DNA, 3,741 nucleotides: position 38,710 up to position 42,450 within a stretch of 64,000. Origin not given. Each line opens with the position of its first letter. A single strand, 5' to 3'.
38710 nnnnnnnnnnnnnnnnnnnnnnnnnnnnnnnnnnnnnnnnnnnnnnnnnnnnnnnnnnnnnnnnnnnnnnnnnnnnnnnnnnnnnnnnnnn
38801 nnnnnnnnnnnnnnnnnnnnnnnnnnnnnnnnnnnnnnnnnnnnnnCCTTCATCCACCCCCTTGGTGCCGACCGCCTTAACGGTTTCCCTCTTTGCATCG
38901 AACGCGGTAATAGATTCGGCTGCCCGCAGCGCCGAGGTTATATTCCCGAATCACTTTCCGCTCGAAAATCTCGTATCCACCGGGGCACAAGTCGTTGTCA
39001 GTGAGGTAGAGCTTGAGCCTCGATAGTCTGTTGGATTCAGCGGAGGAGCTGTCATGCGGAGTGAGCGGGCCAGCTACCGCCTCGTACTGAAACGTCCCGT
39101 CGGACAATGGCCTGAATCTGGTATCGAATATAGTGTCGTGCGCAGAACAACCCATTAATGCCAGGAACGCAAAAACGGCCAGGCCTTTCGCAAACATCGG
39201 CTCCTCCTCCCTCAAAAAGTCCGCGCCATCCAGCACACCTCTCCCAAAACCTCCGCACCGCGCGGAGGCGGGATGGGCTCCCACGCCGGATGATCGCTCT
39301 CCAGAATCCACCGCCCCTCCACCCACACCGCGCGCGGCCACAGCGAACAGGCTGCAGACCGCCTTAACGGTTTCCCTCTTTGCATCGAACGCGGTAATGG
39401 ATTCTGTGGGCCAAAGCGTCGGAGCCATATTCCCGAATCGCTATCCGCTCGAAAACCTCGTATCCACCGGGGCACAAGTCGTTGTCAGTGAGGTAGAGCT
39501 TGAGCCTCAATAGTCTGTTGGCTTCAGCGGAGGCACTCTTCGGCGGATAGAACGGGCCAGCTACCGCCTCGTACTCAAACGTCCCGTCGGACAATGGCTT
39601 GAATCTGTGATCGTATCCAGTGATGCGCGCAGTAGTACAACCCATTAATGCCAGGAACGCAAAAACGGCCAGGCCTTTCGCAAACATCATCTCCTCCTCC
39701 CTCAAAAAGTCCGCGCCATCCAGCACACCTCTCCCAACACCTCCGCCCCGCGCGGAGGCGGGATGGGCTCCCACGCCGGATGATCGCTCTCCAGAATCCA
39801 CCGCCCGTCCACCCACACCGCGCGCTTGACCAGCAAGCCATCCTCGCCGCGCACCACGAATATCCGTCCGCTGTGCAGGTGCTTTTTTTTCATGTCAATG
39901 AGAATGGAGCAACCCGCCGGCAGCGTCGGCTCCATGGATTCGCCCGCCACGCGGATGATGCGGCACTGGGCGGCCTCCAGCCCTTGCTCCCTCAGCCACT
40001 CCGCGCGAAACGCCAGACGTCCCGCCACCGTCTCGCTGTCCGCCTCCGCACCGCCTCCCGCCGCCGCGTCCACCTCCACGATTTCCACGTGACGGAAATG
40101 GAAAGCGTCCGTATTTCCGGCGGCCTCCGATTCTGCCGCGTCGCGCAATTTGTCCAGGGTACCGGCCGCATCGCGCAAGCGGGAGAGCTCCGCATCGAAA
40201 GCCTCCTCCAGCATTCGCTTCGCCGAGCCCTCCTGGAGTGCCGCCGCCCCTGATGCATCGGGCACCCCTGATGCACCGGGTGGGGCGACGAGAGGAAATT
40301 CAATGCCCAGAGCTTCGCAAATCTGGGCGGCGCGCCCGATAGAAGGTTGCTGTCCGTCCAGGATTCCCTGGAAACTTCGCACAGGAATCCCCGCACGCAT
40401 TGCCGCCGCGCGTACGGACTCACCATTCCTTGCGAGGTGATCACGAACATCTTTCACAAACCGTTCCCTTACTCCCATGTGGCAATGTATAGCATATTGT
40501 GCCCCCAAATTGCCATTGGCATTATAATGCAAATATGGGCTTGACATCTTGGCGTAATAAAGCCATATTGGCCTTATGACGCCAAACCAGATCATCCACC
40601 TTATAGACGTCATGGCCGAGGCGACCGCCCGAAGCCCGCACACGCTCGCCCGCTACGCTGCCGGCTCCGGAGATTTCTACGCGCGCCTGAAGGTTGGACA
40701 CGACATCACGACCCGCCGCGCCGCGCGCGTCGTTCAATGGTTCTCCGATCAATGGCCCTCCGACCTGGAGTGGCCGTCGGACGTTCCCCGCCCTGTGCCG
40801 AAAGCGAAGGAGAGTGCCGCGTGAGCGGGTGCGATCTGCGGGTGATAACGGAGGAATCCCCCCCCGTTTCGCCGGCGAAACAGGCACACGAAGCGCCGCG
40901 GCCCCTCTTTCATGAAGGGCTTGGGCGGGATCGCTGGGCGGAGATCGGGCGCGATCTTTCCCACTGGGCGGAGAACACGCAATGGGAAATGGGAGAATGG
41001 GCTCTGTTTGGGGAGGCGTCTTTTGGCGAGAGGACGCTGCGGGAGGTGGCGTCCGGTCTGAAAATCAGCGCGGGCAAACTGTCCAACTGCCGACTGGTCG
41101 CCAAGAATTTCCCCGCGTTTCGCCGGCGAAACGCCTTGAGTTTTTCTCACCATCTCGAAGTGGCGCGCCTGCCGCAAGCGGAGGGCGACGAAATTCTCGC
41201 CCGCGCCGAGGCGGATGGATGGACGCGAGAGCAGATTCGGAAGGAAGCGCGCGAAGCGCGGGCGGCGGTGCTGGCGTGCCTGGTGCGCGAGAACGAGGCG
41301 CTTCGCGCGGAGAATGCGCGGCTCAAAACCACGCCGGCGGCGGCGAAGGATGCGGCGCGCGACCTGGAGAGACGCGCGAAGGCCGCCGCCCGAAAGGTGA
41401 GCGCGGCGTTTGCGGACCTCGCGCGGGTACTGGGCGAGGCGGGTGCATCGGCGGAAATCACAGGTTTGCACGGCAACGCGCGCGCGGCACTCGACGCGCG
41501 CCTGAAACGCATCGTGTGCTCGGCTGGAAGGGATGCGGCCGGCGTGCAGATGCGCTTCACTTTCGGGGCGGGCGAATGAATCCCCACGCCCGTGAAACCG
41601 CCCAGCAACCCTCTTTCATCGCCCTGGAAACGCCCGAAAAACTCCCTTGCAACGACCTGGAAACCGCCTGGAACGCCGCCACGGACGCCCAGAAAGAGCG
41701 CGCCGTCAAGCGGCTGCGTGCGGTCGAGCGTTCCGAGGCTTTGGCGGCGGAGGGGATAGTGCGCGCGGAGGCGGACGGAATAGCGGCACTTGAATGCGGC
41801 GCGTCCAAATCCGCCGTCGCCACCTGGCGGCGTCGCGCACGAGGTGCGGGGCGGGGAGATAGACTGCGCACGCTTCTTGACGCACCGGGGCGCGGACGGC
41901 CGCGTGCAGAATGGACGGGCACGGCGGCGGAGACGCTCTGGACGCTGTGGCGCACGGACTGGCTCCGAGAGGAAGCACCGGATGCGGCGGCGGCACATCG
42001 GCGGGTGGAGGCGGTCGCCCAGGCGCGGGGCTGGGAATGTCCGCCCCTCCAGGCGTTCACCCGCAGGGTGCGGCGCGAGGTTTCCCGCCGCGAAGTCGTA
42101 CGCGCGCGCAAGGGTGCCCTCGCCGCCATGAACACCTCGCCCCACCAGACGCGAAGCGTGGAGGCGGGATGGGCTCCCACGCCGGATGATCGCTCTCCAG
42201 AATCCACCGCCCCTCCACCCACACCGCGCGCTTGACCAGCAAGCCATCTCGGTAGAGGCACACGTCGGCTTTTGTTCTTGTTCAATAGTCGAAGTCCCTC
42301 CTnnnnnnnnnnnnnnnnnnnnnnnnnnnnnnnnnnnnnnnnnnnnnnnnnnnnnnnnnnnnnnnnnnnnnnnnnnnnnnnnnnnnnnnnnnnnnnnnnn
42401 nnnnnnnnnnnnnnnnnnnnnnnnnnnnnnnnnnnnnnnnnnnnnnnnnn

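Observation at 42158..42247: Third copy of the S24-repressor 3'-end segment, about 35 bp from the right edge of the inserted element and forming the C-terminus of a different gene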

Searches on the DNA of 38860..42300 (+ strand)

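Call 56: search_dna_similar(query=window:38860-42300:+, collection=phages, mode=distant, max_rows=15)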
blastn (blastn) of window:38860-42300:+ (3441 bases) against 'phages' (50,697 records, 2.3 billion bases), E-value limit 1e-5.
No match.
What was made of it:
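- Tried and rejected: GenBank phage DNA similarity to 38860-42300: none (call 56).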

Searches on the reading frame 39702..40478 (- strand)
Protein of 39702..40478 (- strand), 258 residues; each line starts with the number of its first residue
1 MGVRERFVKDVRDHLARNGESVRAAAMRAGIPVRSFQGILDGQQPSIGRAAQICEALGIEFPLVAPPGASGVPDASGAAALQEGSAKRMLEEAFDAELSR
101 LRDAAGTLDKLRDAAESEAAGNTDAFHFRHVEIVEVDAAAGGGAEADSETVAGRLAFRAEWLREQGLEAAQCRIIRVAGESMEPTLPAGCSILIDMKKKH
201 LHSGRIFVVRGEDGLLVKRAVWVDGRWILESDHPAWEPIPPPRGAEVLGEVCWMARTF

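Call 9: search_protein_families(library=pfam, proteins=[window:39702-40478:-], max_evalue=0.01)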
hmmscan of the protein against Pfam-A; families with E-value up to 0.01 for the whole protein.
window:39702-40478:- (258 aa): 2 families
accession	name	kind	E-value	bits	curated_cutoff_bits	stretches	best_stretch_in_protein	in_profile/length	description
PF00717.28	Peptidase_S24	-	2.3e-14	53.5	23.3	1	137-252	5-116/116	Peptidase S24-like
PF10502.14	Peptidase_S26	-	0.0095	16.3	22.9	0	174-223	25-80/168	Signal peptidase, peptidase S26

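Call 10: find_encoding_contigs(protein=window:39702-40478:-, flank=10000, max_places=10)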
Protein window:39702-40478:- (258 aa): no gene with exactly this product is on record in the collection.

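Call 12: find_related_loci(query=window:39702-40478:-, collection=viral_contigs, flank=10000)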
Query window:39702-40478:- (258 aa) in viral_contigs; peptide patterns used: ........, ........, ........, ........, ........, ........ (x = any residue, [..] = any of these).
13 stretches matched a pattern; 1 encode a relative of the query (tblastn E <= 1e-3); 1 distinct loci.
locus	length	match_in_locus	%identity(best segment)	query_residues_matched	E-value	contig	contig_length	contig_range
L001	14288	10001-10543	26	7-210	5e-10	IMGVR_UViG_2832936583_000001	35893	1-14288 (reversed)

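Call 30: find_homologous_proteins(query=window:39702-40478:-)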
Query window:39702-40478:- (258 aa): 170 proteins with E <= 0.001 among 7583 candidates; the best 120 are listed.
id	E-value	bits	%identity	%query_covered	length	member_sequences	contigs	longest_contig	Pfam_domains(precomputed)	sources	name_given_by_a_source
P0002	7.5e-107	375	100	66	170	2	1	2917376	PF00717.29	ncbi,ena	-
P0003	4.1e-77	277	47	100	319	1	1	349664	PF00717.29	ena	-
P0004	2.0e-71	259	53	100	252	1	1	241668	PF00717.29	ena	-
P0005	4.3e-64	235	55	74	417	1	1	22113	PF00717.29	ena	-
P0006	1.4e-57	213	48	98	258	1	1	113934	PF00717.29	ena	-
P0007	2.1e-52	196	41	98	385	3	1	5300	PF00717.29,PF01381.29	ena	-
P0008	3.7e-52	195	44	100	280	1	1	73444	PF00717.29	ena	-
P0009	7.8e-52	194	44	98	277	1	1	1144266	PF00717.29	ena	-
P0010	7.9e-51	191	42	98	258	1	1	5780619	PF00717.29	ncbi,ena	-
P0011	1.6e-50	190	42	98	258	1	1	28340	PF00717.29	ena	-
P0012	4.2e-49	185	41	98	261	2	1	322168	PF00717.29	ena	-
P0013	6.1e-49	185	43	96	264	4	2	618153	PF00717.29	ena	-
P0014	6.9e-49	185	43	96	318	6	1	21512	PF00717.29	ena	-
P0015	1.7e-48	183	42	96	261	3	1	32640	PF00717.29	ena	-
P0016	2.0e-48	183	40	98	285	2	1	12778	PF00717.29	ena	-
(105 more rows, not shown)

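Call 31: find_encoding_contigs(protein=P0002, flank=10000, max_places=10)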
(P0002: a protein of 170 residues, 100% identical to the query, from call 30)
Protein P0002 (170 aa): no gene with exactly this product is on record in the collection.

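Call 32: list_cluster_members(proteins=[P0002, P0003, P0004, P0005, P0006])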
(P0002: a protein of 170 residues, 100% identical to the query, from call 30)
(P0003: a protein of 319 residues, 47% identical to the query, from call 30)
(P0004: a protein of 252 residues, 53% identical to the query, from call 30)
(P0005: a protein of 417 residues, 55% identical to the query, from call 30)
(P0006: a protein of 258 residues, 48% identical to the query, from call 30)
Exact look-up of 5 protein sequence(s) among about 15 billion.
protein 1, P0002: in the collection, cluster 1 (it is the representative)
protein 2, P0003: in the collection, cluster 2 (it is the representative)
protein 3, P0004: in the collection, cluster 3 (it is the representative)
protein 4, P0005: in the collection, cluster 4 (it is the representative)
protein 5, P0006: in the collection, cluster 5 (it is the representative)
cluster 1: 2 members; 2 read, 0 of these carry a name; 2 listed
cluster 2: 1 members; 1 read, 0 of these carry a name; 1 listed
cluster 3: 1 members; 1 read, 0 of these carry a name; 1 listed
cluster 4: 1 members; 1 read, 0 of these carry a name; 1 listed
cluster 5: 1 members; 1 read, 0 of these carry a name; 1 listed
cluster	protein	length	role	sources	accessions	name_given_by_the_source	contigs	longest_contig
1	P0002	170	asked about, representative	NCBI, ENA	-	-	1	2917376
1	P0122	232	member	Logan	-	-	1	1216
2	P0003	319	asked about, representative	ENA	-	-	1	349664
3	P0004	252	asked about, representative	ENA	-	-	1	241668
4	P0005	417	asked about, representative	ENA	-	-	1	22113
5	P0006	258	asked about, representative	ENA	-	-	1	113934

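Call 34: find_encoding_contigs(protein=P0122, flank=10000)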
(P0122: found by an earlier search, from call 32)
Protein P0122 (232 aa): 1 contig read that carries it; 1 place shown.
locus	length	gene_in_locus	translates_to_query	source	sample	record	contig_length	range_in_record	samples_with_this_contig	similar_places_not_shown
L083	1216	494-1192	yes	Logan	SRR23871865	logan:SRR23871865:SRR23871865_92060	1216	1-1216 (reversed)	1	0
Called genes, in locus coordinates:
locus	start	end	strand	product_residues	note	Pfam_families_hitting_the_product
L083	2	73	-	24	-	?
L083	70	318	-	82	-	-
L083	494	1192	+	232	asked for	PF00717:Peptidase_S24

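Call 37: find_encoding_contigs(protein=P0004, flank=10000, max_places=3)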
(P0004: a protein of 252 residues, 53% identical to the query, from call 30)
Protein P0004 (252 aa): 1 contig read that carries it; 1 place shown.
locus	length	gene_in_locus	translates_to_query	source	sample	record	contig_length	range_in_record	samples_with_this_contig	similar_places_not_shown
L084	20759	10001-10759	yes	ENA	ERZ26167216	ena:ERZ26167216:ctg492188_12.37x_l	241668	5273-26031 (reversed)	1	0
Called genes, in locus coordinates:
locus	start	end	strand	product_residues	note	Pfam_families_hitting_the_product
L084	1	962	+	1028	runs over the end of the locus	PF00028:Cadherin, PF04151:PPC (weak)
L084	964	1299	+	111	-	-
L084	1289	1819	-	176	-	-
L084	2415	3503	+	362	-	PF01408:GFO_IDH_MocA, PF03807:F420_oxidored (weak), PF02894:GFO_IDH_MocA_C, PF22725:GFO_IDH_MocA_C3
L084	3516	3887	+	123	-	PF13466:STAS_2 (weak)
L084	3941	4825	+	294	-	PF00561:Abhydrolase_1, PF12697:Abhydrolase_6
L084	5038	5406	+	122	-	PF02311:AraC_binding, PF05899:Cupin_3 (weak), PF07883:Cupin_2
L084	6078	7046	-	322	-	PF13401:AAA_22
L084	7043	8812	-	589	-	PF09039:HTH_Tnp_Mu_2, PF02914:DDE_2, PF09299:Mu-transpos_C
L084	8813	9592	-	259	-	-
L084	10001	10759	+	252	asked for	PF00717:Peptidase_S24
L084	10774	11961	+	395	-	-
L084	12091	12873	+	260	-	-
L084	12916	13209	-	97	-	PF12844:HTH_19 (weak), PF01381:HTH_3 (weak), PF13560:HTH_31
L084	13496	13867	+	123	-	-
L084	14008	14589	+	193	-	-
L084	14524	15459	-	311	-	-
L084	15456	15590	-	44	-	-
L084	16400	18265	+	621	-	PF00355:Rieske, PF22543:Rieske_4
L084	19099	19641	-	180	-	-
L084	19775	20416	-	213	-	-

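Call 38: find_encoding_contigs(protein=P0006, flank=10000, max_places=3)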
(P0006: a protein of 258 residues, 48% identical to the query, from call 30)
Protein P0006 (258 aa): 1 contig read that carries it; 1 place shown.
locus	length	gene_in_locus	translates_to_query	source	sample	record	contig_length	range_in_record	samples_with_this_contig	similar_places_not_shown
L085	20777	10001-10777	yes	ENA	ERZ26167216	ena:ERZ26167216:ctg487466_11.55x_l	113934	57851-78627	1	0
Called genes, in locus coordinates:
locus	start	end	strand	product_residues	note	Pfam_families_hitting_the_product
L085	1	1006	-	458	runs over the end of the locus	PF17289:Terminase_6C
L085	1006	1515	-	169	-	PF11985:Phage_Mu_Gp27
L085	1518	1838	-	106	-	-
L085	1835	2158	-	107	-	-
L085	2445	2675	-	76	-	-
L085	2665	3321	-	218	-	PF06252:GemA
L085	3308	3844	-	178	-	-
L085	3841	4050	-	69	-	-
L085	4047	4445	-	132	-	-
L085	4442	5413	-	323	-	PF13401:AAA_22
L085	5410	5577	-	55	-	-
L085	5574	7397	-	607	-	PF09039:HTH_Tnp_Mu_2, PF02914:DDE_2, PF09299:Mu-transpos_C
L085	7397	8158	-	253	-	-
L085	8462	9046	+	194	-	-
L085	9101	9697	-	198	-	-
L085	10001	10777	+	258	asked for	PF00717:Peptidase_S24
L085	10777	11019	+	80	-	-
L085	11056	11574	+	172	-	-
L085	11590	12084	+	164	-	-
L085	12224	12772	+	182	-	PF02679:ComA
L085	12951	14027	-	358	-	PF00005:ABC_tran, PF17912:OB_MalK, PF03459:TOBE (faint), PF08402:TOBE_2 (weak)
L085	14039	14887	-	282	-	PF00528:BPD_transp_1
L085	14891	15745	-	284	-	PF00528:BPD_transp_1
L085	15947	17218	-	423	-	PF01547:SBP_bac_1, PF13416:SBP_bac_8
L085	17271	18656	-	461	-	PF00890:FAD_binding_2 (weak), PF01134:GIDA (weak), PF01266:DAO (faint), PF12831:FAD_oxidored, PF13450:NAD_binding_8 (weak)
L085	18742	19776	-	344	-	-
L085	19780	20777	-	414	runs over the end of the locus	-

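Call 45: find_related_loci(query=A3, collection=viral_contigs, flank=6000)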
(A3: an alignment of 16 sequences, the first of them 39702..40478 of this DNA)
Query A3 (258 aa) in viral_contigs; peptide patterns used: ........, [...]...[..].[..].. (x = any residue, [..] = any of these).
440 stretches matched a pattern; 279 encode a relative of the query (tblastn E <= 1e-3); the best 80 are kept; 80 distinct loci.
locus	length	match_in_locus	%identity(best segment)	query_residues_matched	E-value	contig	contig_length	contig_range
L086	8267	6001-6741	39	11-258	2e-40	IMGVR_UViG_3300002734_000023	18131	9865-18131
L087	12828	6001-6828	38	2-258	6e-40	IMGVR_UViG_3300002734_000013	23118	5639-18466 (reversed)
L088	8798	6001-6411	44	128-256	6e-22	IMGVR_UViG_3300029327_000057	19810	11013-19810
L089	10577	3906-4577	31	8-256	8e-20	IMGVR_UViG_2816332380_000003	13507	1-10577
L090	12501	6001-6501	36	91-256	4e-19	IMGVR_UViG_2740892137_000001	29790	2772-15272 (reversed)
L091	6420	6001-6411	41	128-256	3e-18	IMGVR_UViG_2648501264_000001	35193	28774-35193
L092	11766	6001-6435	37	120-258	2e-17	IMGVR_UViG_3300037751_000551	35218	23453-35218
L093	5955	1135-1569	37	120-258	2e-17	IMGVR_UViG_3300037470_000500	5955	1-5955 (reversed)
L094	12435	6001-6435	37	120-258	2e-17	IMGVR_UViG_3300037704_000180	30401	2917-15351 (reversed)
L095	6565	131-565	37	120-258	2e-17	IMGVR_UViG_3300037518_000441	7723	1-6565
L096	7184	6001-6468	34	114-256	3e-17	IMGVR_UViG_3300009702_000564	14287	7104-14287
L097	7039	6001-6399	37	128-256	9e-17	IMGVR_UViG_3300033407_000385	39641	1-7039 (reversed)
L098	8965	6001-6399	36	130-256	1e-16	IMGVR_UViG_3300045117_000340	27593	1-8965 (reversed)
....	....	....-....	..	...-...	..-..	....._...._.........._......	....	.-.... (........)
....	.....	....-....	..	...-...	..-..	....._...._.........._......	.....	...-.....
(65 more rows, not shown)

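Call 46: find_related_loci(query=A3, collection=metagenome_contigs, flank=6000)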
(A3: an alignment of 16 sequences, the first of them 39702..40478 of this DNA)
Query A3 (258 aa) in metagenome_contigs; peptide patterns used: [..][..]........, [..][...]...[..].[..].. (x = any residue, [..] = any of these).
344 stretches matched a pattern; 88 encode a relative of the query (tblastn E <= 1e-3); the best 80 are kept; 80 distinct loci.
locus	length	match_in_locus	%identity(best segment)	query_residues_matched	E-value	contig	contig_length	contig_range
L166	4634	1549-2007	53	103-258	5e-44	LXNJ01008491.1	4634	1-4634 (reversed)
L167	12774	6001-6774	42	5-258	3e-43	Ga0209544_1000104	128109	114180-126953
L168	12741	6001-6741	39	11-258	1e-40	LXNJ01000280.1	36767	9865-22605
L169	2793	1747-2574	38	2-258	4e-40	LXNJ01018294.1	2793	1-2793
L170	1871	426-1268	39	5-258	1e-35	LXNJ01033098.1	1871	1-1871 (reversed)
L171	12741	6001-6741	39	11-258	5e-35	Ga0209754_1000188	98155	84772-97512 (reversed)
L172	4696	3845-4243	50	130-258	1e-33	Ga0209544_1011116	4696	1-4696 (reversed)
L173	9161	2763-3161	50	130-258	2e-33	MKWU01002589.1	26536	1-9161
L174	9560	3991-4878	38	5-258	7e-33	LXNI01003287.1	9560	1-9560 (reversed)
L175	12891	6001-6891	52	5-258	4e-32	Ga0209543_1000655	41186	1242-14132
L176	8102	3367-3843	48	102-257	8e-31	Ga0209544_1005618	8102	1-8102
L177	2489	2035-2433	48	130-258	5e-31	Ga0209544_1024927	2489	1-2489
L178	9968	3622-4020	48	130-258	6e-31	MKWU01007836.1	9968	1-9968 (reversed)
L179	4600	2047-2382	51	147-258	1e-29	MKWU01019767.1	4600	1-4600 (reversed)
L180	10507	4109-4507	47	130-258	1e-27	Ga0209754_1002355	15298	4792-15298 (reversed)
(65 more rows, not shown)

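Call 53: search_protein_families(library=phrogs, proteins=[window:39702-40478:-], max_evalue=0.001)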
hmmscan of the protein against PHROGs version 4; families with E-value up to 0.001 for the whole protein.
window:39702-40478:- (258 aa): 3 families
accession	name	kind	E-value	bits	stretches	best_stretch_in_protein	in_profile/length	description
phrog_4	-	transcription regulation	4.2e-24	86.3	1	19-256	147-337/400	transcriptional repressor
phrog_6201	-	transcription regulation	8.8e-10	39.5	1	161-251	13-111/121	CI-like repressor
phrog_811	-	DNA, RNA and nucleotide metabolism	0.00065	20.3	1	174-254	50-131/140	UmuD-like protein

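Call 54: search_protein_families(library=ncbifam, proteins=[window:39702-40478:-], max_evalue=0.001)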
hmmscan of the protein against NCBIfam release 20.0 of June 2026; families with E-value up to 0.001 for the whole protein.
window:39702-40478:- (258 aa): 2 families
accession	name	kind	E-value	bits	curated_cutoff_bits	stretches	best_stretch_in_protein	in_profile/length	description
NF048000.1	ECH1013_TF_S24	equivalog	2.8e-05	24.1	300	1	167-223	108-164/204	ECH_1013 family putative transcriptional regulator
TIGR02754.1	sod_Ni_protease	equivalog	0.00094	19.6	63.25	0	176-234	2-67/90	nickel-type superoxide dismutase maturation protease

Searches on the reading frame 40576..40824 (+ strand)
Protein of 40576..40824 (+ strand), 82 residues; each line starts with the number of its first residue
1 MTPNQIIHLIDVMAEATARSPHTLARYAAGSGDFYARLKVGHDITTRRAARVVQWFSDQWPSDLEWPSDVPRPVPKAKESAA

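Call 9: search_protein_families(library=pfam, proteins=[window:40576-40824:+], max_evalue=0.01)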
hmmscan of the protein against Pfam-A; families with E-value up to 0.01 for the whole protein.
window:40576-40824:+ (82 aa): 0 families

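Call 53: search_protein_families(library=phrogs, proteins=[window:40576-40824:+], max_evalue=0.001)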
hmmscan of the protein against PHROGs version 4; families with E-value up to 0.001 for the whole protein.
window:40576-40824:+ (82 aa): 1 family
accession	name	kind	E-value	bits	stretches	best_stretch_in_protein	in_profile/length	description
phrog_7669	-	unknown function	1e-25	90.9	1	2-81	8-87/105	-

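Call 54: search_protein_families(library=ncbifam, proteins=[window:40576-40824:+], max_evalue=0.001)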
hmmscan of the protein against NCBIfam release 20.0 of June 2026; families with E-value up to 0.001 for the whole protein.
window:40576-40824:+ (82 aa): 0 families

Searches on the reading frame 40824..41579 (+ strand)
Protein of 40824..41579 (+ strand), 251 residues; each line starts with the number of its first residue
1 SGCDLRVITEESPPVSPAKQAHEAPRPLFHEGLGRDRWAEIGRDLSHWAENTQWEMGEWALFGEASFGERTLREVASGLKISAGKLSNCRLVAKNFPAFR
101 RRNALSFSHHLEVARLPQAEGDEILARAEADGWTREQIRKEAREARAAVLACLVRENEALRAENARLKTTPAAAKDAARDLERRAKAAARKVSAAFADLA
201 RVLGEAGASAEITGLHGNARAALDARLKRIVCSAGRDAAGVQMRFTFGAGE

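Call 9: search_protein_families(library=pfam, proteins=[window:40824-41579:+], max_evalue=0.01)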
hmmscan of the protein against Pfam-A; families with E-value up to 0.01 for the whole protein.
window:40824-41579:+ (251 aa): 0 families

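Call 53: search_protein_families(library=phrogs, proteins=[window:40824-41579:+], max_evalue=0.001)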
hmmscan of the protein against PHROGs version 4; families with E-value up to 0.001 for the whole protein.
window:40824-41579:+ (251 aa): 0 families

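Call 54: search_protein_families(library=ncbifam, proteins=[window:40824-41579:+], max_evalue=0.001)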
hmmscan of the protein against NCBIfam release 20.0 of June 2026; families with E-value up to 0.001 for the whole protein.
window:40824-41579:+ (251 aa): 1 family
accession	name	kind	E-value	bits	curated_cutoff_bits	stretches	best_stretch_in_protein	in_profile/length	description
NF038070.1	LmbU_fam_TF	subfamily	3.4e-27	95.5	125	1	29-183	6-162/171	LmbU family transcriptional regulator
